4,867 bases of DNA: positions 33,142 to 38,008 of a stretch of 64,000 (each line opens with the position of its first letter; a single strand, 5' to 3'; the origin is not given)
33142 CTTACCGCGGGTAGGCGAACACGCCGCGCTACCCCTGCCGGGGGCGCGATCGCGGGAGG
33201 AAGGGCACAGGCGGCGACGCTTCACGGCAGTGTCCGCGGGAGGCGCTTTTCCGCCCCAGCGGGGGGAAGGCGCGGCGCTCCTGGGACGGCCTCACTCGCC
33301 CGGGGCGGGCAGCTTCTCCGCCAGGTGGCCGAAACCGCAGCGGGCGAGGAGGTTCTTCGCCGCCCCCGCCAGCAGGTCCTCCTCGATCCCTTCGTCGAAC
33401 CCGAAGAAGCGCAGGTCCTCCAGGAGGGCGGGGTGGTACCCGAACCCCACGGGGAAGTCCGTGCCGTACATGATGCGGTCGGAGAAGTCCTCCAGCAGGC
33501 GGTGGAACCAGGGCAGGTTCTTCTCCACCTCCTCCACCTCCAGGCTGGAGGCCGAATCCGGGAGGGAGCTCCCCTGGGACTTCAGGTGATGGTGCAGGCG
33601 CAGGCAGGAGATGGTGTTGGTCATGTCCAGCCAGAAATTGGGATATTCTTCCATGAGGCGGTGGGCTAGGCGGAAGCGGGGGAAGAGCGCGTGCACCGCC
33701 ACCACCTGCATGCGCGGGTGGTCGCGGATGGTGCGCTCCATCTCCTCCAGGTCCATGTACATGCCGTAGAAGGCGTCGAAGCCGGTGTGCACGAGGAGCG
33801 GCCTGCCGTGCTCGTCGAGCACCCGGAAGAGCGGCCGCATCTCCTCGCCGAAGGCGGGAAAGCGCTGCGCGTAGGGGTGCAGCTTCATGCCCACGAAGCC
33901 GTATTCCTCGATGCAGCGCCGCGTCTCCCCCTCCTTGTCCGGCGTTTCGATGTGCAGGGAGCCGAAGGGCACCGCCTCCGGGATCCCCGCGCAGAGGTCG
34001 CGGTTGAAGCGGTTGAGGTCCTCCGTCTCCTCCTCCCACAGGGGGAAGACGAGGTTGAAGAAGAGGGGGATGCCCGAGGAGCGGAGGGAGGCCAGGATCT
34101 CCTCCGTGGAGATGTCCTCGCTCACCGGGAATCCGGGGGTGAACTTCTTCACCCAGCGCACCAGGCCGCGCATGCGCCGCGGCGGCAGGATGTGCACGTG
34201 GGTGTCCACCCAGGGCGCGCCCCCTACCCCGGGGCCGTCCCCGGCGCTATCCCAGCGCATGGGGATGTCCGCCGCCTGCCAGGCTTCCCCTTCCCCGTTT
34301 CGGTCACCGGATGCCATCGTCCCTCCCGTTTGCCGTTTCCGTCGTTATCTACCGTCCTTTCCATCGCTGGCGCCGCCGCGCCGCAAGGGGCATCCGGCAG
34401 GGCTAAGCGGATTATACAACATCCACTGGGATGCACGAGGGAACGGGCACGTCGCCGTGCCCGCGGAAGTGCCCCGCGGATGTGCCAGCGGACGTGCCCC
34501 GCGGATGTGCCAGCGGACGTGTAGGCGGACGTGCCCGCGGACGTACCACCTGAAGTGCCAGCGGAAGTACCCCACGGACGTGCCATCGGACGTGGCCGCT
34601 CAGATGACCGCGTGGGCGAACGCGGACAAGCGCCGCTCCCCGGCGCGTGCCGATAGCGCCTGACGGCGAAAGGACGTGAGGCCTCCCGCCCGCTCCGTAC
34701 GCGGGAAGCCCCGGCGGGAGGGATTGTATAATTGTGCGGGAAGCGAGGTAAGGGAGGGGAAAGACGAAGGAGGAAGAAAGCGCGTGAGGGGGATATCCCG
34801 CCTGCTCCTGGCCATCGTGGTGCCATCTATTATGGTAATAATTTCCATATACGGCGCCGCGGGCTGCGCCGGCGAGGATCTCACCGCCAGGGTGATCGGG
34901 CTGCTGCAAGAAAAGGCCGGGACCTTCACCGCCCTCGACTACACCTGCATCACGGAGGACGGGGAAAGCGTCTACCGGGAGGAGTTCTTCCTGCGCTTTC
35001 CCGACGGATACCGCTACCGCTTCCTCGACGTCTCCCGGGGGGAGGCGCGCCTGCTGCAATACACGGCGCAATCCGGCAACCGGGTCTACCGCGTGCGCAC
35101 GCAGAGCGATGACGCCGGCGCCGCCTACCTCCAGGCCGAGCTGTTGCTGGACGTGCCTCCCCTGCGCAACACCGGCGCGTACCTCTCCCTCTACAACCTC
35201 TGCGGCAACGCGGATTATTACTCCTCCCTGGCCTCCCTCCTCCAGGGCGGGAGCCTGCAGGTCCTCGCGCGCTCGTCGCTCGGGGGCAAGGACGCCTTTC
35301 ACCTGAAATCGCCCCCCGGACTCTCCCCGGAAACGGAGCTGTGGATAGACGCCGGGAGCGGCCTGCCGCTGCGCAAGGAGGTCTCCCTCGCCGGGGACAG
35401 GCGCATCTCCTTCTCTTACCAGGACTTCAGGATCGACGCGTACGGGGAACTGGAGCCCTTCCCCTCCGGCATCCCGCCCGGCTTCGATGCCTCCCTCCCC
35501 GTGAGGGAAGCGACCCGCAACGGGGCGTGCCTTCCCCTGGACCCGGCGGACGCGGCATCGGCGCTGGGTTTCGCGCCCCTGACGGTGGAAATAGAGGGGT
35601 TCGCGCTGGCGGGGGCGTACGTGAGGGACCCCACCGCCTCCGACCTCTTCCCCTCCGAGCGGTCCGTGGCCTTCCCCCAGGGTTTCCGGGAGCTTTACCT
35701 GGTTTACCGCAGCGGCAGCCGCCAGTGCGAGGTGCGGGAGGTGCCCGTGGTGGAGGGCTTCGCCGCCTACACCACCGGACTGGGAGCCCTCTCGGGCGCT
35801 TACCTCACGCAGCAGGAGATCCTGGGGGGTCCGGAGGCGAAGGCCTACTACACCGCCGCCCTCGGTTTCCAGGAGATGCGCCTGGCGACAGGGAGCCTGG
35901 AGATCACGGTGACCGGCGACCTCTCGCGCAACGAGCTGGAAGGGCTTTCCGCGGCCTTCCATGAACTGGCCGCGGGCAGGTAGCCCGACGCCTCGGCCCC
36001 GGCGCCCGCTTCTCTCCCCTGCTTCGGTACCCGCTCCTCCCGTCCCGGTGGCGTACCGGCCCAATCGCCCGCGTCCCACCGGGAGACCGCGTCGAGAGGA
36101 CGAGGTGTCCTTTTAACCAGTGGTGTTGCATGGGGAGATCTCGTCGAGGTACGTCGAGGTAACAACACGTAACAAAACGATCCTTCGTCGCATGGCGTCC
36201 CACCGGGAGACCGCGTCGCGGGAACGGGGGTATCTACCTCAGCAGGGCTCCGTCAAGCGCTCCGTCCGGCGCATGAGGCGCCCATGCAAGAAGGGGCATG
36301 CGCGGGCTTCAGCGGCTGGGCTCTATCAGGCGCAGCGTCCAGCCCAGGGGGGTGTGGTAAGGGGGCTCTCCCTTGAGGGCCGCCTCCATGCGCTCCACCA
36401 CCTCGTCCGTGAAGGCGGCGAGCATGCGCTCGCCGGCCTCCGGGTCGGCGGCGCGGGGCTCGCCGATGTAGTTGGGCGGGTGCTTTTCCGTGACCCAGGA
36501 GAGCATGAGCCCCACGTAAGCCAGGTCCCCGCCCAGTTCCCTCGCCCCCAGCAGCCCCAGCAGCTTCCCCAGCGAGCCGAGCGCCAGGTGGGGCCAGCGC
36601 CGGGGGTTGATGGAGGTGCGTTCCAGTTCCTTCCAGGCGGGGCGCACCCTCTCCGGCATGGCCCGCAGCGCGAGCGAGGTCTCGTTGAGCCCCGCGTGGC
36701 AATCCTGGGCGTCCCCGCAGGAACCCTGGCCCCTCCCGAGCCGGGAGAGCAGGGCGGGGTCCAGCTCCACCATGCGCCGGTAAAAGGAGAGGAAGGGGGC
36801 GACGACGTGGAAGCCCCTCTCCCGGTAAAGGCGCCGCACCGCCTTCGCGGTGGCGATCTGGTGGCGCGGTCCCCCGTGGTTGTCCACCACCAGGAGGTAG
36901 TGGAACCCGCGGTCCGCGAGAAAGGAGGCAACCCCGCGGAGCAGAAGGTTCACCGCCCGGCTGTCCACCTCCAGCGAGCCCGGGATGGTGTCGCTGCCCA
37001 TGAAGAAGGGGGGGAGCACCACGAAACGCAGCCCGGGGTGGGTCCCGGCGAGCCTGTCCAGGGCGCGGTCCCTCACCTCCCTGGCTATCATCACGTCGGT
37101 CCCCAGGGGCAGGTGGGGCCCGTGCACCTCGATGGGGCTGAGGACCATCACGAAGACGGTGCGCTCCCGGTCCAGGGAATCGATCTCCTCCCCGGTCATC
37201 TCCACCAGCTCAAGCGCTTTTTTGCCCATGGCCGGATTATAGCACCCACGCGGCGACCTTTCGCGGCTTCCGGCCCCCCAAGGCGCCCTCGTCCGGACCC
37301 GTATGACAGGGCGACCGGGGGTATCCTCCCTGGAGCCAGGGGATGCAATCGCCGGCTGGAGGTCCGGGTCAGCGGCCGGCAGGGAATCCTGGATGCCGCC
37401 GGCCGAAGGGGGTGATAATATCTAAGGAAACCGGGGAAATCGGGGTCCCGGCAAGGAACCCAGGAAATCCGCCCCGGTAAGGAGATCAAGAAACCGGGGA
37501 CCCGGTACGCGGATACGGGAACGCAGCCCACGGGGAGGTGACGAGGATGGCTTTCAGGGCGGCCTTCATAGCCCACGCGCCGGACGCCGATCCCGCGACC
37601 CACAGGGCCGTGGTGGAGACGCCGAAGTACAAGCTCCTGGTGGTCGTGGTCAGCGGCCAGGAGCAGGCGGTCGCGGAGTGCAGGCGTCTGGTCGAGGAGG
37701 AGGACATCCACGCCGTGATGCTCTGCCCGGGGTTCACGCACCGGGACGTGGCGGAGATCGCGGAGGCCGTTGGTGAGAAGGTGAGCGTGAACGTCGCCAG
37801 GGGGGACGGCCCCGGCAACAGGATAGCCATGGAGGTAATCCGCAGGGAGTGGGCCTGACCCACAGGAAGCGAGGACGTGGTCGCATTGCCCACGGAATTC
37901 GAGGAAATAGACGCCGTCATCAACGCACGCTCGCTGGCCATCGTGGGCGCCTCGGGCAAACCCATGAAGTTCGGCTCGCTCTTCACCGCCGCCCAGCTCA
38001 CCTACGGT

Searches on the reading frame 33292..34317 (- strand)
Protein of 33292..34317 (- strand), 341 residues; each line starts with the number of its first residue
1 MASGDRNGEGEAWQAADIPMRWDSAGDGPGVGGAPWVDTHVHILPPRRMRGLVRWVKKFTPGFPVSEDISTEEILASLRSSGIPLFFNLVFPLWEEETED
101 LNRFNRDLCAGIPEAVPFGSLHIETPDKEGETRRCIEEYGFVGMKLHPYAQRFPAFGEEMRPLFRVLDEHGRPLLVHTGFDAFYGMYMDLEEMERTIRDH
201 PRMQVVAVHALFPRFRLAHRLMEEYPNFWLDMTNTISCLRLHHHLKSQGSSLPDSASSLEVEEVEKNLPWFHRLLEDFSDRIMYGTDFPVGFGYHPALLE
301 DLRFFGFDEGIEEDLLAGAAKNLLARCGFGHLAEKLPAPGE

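Call 37: search_protein_families(library=pfam, proteins=[window:33292-34317:-], max_evalue=0.001)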
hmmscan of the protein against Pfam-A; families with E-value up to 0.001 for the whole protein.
window:33292-34317:- (341 aa): 1 family
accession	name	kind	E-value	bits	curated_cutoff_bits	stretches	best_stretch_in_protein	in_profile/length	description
PF04909.20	Amidohydro_2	-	1.6e-25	90.9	26.4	1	37-321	1-284/289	Amidohydrolase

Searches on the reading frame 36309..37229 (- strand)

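Call 37: search_protein_families(library=pfam, proteins=[window:36309-37229:-], max_evalue=0.001)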
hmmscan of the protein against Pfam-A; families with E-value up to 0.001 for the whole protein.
window:36309-37229:- (306 aa): 1 family
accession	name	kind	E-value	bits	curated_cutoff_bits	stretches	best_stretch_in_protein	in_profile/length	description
PF02633.19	Creatininase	-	7.6e-35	120.9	31.3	1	10-279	2-236/238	Creatinine amidohydrolase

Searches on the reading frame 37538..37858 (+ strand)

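Call 37: search_protein_families(library=pfam, proteins=[window:37538-37858:+], max_evalue=0.001)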
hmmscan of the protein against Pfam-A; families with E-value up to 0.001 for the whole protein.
window:37538-37858:+ (106 aa): 1 family
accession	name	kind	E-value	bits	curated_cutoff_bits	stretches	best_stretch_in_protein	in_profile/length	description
PF20116.4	DUF6506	-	3.8e-26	91.8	27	1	7-90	2-84/96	Family of unknown function (DUF6506)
